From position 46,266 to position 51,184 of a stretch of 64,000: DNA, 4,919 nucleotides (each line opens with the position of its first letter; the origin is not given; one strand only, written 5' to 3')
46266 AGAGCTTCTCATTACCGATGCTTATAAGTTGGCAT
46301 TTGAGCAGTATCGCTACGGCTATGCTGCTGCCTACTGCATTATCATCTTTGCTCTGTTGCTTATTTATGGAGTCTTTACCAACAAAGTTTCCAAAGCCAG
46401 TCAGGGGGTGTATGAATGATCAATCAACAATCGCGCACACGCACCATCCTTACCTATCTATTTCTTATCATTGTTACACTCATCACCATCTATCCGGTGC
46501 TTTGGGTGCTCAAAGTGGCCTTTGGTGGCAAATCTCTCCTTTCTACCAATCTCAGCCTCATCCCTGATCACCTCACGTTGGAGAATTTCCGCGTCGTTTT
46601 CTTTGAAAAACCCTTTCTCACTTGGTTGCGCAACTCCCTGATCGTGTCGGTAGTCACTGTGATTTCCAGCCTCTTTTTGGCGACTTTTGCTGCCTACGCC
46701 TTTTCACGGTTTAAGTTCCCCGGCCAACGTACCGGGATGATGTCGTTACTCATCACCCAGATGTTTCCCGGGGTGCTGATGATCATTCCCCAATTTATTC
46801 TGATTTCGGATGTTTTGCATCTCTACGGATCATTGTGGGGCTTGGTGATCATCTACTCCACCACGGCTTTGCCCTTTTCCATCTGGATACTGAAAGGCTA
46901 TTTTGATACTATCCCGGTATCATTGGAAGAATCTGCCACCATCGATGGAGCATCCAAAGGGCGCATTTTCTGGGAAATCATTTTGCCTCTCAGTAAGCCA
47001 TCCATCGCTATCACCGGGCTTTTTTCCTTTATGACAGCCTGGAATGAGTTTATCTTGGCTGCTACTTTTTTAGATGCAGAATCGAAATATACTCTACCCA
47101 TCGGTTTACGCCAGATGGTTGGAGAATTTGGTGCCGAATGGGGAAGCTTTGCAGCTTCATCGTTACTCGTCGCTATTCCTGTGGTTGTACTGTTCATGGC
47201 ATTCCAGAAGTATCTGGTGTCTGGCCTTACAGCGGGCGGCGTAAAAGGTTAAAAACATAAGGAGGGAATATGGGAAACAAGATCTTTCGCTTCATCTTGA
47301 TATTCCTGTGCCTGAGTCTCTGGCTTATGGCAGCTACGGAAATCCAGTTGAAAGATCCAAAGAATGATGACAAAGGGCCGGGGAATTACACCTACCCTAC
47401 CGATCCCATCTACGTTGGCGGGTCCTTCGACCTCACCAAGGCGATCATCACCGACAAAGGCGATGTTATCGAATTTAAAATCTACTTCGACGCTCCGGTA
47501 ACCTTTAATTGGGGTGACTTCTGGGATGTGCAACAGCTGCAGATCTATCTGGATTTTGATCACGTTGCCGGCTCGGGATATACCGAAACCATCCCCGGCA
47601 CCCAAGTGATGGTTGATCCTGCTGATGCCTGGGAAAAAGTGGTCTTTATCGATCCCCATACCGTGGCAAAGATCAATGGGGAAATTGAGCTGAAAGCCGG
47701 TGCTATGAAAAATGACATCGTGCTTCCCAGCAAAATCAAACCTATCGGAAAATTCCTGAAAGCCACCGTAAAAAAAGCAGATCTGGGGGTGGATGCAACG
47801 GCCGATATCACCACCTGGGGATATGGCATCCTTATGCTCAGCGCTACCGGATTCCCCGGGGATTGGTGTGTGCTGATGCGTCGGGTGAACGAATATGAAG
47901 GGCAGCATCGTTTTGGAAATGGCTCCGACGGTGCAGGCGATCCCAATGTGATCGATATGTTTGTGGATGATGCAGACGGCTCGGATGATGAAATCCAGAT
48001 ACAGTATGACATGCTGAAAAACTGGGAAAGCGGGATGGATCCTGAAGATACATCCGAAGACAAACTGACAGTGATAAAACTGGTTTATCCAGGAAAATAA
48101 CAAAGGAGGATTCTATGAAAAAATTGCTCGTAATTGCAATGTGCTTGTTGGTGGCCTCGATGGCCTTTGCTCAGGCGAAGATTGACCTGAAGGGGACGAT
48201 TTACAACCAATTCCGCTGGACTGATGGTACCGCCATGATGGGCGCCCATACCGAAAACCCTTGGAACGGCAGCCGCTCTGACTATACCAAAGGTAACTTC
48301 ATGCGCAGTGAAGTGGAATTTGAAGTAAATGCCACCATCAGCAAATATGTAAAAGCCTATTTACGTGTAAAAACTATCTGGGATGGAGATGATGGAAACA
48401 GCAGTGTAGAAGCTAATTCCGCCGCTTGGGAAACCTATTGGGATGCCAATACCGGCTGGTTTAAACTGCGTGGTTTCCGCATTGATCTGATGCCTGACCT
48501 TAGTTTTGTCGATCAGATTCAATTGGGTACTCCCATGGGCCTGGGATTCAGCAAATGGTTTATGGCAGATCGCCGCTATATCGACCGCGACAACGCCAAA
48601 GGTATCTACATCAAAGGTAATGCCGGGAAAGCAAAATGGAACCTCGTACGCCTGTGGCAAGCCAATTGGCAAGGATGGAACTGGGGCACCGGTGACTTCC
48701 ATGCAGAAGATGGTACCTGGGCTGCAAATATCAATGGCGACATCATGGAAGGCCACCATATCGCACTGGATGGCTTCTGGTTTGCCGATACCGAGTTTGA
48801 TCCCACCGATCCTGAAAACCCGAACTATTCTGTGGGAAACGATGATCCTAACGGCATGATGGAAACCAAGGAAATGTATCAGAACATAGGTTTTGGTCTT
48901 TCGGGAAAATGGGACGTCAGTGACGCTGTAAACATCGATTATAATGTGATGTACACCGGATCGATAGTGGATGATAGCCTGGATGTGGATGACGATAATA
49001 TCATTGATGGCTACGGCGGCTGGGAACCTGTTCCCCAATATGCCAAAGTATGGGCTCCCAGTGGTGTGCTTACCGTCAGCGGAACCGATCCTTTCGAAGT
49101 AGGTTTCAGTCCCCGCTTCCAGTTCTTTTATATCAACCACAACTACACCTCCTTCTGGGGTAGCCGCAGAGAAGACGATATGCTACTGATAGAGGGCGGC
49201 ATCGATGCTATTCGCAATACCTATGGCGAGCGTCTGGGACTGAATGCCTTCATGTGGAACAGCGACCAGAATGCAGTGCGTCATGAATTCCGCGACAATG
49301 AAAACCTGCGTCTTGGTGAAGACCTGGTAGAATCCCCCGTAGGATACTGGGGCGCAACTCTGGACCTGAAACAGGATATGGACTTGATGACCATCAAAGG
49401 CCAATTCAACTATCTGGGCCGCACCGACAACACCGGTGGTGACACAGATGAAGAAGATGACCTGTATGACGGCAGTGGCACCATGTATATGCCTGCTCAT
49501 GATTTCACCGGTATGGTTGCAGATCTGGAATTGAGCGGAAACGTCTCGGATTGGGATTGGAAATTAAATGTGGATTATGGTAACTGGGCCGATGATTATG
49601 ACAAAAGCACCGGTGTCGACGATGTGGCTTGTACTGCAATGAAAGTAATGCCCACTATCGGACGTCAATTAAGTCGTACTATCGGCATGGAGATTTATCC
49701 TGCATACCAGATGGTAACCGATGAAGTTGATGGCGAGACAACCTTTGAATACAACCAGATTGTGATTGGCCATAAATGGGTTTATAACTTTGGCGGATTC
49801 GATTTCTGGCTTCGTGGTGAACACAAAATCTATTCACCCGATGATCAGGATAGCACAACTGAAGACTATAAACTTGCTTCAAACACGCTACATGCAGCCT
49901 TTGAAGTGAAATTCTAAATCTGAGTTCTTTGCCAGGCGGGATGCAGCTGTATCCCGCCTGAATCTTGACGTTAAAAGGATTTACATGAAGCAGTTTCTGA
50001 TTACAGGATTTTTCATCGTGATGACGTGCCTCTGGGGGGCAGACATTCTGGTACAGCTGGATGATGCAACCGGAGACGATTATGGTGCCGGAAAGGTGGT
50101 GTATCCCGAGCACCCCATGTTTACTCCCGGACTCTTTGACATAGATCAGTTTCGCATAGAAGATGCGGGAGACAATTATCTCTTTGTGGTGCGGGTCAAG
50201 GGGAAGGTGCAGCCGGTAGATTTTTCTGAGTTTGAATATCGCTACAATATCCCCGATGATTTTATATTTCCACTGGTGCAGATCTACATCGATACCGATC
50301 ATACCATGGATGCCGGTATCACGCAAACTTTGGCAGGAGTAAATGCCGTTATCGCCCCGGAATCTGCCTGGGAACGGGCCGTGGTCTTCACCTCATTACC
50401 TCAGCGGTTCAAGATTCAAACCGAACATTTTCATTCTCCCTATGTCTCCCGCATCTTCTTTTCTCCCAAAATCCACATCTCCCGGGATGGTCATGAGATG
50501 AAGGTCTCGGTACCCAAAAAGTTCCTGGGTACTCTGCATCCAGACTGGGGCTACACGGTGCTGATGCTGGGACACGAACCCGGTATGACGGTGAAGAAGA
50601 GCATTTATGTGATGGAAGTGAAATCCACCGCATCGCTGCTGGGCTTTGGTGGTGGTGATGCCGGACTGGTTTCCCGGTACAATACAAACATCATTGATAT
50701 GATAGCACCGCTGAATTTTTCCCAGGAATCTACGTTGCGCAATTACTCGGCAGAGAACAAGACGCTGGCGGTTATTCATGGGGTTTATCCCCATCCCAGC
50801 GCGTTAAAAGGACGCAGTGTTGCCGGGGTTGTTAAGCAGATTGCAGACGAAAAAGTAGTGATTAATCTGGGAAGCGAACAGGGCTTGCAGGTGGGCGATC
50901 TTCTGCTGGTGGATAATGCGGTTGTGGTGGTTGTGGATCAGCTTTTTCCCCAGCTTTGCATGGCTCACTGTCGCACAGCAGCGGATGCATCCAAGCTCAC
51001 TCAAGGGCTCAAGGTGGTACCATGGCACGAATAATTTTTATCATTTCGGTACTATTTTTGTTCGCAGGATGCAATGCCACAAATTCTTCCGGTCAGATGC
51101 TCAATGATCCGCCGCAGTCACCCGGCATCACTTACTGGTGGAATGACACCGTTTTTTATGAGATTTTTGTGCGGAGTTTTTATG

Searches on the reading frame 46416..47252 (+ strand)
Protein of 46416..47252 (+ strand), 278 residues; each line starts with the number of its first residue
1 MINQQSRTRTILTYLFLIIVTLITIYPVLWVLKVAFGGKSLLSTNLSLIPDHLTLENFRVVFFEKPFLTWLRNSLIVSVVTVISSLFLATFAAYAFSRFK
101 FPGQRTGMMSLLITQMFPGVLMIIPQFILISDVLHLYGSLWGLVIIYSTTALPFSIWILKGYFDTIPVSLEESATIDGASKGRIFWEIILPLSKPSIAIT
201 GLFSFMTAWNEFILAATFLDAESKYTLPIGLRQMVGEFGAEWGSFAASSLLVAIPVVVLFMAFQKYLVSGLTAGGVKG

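Call 78: search_protein_families(library=pfam, proteins=[window:46416-47252:+], max_evalue=0.0001)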
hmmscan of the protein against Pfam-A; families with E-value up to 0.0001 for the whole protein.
window:46416-47252:+ (278 aa): 1 family
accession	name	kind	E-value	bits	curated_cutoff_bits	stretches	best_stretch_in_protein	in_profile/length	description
PF00528.27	BPD_transp_1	-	2.3e-18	67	26.4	1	86-270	2-181/184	Binding-protein-dependent transport system inner membrane component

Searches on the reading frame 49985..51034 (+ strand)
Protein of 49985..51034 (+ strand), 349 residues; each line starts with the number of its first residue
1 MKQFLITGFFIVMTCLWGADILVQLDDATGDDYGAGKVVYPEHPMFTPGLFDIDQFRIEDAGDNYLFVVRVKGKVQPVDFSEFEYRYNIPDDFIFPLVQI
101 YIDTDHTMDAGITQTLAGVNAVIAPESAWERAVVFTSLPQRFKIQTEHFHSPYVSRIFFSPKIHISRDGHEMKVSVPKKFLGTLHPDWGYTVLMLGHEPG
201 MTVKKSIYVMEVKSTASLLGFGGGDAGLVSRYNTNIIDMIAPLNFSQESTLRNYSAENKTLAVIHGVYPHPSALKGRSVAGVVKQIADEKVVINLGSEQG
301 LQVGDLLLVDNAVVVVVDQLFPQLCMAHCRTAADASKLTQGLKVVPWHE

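Call 78: search_protein_families(library=pfam, proteins=[window:49985-51034:+], max_evalue=0.0001)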
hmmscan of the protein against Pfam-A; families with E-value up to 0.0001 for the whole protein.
window:49985-51034:+ (349 aa): 1 family
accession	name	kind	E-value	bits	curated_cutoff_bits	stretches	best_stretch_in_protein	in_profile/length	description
PF09985.14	Glucodextran_C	-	6.9e-36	124.3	22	1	23-264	2-226/228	C-terminal binding-module, SLH-like, of glucodextranase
